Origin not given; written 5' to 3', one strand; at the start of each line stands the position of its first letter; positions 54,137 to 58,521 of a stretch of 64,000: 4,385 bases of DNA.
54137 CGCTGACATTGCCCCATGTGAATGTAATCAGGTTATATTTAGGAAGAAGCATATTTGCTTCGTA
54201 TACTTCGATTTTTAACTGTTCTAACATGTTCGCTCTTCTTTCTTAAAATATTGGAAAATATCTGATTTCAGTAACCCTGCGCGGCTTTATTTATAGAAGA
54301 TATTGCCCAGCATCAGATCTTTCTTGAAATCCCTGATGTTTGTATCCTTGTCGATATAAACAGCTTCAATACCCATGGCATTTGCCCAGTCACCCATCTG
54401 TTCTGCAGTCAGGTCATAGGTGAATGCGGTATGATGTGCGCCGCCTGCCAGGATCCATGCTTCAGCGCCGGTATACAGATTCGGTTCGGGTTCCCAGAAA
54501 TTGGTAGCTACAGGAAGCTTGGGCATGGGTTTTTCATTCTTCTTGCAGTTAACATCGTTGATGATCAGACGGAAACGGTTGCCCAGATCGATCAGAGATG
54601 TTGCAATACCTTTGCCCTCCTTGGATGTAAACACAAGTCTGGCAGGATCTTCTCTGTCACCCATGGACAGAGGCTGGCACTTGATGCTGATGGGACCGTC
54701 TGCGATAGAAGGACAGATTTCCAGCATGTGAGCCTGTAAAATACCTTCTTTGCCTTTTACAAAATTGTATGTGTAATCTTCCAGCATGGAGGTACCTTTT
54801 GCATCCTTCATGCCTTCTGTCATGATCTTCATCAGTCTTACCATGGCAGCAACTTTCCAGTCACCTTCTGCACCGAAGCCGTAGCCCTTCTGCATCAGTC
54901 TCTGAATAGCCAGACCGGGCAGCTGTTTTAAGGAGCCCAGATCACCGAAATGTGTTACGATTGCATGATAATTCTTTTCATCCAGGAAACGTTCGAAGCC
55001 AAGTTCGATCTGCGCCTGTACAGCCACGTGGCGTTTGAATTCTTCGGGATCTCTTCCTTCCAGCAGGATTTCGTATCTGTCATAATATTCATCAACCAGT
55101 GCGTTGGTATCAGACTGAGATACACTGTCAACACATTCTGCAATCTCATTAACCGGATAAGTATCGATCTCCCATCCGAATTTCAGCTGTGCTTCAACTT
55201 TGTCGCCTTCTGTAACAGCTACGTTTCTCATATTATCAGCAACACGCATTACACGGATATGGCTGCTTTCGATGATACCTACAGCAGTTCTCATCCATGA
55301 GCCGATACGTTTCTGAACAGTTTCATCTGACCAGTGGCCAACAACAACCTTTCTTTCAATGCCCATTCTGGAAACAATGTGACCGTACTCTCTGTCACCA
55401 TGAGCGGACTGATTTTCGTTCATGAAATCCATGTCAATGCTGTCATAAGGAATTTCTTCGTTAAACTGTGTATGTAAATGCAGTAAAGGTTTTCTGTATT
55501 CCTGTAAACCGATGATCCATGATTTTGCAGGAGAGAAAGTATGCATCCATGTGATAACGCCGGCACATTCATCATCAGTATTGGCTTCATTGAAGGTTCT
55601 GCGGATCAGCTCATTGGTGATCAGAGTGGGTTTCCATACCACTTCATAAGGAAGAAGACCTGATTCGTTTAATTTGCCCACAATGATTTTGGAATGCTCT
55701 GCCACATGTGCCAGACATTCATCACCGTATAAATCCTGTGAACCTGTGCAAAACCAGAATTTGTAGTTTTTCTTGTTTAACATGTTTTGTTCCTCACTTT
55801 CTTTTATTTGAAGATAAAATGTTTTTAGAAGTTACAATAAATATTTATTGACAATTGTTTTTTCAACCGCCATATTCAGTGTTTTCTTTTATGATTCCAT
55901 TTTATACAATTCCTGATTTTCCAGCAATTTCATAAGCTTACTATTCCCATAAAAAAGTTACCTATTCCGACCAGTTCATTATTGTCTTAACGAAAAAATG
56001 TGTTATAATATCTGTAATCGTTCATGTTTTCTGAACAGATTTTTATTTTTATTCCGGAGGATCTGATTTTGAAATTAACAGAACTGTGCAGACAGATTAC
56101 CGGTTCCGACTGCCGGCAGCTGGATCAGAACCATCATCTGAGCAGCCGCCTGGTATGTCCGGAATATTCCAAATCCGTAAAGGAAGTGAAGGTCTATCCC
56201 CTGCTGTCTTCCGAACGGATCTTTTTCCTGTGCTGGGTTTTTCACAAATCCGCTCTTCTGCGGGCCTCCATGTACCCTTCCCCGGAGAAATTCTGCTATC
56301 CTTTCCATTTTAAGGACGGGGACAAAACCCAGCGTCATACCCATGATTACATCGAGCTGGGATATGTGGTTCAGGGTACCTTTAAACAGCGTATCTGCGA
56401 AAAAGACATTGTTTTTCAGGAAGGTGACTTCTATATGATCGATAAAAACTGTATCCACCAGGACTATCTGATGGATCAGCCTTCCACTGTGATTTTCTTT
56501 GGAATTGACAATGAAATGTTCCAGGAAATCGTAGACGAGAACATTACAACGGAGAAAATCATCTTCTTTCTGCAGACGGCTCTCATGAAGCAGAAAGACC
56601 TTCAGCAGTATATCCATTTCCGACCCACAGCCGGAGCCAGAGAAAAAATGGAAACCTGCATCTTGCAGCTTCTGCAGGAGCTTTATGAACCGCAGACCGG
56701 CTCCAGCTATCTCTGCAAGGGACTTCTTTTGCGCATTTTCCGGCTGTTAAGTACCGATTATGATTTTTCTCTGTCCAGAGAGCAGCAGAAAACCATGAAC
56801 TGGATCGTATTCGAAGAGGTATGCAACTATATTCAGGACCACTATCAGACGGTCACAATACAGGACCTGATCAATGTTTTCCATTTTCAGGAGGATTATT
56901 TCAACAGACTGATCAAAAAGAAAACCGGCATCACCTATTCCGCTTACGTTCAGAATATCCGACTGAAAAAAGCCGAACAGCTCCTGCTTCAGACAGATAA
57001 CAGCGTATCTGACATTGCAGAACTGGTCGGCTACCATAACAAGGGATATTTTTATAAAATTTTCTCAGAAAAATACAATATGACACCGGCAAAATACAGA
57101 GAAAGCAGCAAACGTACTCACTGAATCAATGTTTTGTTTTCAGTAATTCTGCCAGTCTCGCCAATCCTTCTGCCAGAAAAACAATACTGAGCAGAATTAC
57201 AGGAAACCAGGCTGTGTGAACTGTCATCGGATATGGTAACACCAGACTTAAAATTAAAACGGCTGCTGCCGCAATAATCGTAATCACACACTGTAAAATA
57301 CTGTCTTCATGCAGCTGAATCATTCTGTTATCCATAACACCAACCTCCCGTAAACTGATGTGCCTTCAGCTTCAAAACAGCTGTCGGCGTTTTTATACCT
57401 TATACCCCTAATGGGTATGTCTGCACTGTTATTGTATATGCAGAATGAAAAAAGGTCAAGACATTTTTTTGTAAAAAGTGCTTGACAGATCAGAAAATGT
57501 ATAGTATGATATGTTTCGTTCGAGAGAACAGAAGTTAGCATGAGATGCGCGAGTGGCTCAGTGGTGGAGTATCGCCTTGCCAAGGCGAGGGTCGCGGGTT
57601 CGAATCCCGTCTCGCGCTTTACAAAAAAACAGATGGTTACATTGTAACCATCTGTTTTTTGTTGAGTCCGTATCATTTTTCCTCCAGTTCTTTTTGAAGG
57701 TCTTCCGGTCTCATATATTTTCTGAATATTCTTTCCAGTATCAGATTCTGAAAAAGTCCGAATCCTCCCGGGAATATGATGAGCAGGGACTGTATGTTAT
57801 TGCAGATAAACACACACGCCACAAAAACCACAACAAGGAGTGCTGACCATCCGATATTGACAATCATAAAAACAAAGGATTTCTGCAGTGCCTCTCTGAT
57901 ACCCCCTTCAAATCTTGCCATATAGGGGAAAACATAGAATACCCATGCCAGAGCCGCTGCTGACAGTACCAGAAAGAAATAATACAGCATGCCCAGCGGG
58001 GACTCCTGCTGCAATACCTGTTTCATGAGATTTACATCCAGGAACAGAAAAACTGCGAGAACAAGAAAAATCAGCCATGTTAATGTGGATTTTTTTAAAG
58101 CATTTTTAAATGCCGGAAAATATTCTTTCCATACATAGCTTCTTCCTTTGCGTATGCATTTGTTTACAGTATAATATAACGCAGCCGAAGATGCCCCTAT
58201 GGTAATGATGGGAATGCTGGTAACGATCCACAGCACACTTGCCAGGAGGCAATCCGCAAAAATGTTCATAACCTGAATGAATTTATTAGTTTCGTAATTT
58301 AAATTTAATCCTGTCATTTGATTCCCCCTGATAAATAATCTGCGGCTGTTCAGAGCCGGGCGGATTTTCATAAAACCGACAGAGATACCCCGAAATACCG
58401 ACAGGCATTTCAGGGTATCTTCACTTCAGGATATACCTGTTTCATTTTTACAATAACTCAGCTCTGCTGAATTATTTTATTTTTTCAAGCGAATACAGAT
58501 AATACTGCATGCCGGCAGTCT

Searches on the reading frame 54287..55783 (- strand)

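Call 34: search_protein_families(library=pfam, proteins=[window:54287-55783:-], max_evalue=0.001)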
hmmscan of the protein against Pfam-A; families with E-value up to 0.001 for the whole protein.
window:54287-55783:- (498 aa): 3 families
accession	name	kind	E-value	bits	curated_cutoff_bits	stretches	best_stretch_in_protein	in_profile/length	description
PF02610.21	AraA_N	-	1.5e-81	272.5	24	1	7-173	1-167/168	L-arabinose isomerase N-terminal domain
PF24856.1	AraA_central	-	2.4e-61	206.9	24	1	177-324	1-148/148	L-arabinose isomerase central domain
PF11762.14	Arabinose_Iso_C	-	1.3e-59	200.5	25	1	330-473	1-144/144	L-arabinose isomerase C-terminal domain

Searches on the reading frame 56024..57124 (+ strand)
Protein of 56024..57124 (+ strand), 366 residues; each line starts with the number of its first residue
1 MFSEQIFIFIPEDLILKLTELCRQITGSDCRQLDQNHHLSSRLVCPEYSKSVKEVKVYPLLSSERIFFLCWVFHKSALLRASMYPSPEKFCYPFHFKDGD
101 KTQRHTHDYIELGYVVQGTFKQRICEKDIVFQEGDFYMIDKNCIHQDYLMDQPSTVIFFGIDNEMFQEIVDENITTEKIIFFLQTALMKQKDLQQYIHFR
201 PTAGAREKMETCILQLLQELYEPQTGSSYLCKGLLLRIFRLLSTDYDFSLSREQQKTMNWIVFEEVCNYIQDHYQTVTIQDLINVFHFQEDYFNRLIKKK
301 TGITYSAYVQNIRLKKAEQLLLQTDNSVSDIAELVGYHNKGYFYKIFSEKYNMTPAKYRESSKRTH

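Call 34: search_protein_families(library=pfam, proteins=[window:56024-57124:+], max_evalue=0.001)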
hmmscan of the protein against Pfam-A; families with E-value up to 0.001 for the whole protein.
window:56024-57124:+ (366 aa): 5 families
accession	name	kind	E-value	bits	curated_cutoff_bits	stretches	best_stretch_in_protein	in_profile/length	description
PF12833.13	HTH_18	-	8.9e-21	74.4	33.6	1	285-360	4-79/80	Helix-turn-helix domain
PF00165.29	HTH_AraC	-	8.9e-17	61.2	26.6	2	322-359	2-41/42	Bacterial regulatory helix-turn-helix proteins, AraC family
PF07883.17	Cupin_2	-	5e-08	33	27.2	1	95-146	4-55/70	Cupin domain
PF02311.25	AraC_binding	-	6.4e-07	29.6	21.1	1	98-182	12-97/135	AraC-like ligand binding domain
PF12973.13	Cupin_7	-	0.00039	20.6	27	1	93-159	37-99/105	ChrR Cupin-like domain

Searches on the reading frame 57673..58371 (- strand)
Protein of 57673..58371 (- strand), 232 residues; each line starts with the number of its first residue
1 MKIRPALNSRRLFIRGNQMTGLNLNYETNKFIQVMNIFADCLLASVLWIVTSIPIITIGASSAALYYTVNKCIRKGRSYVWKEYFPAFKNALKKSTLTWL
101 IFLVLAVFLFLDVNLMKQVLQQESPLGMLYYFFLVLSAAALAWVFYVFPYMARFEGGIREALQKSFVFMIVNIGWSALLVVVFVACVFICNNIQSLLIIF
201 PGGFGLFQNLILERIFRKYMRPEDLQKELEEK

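Call 34: search_protein_families(library=pfam, proteins=[window:57673-58371:-], max_evalue=0.001)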
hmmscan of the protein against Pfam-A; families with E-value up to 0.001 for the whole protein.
window:57673-58371:- (232 aa): 1 family
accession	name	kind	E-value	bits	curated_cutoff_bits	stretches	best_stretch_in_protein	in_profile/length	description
PF04854.19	DUF624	-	8.9e-16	58.3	24.2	1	44-112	4-76/77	Protein of unknown function, DUF624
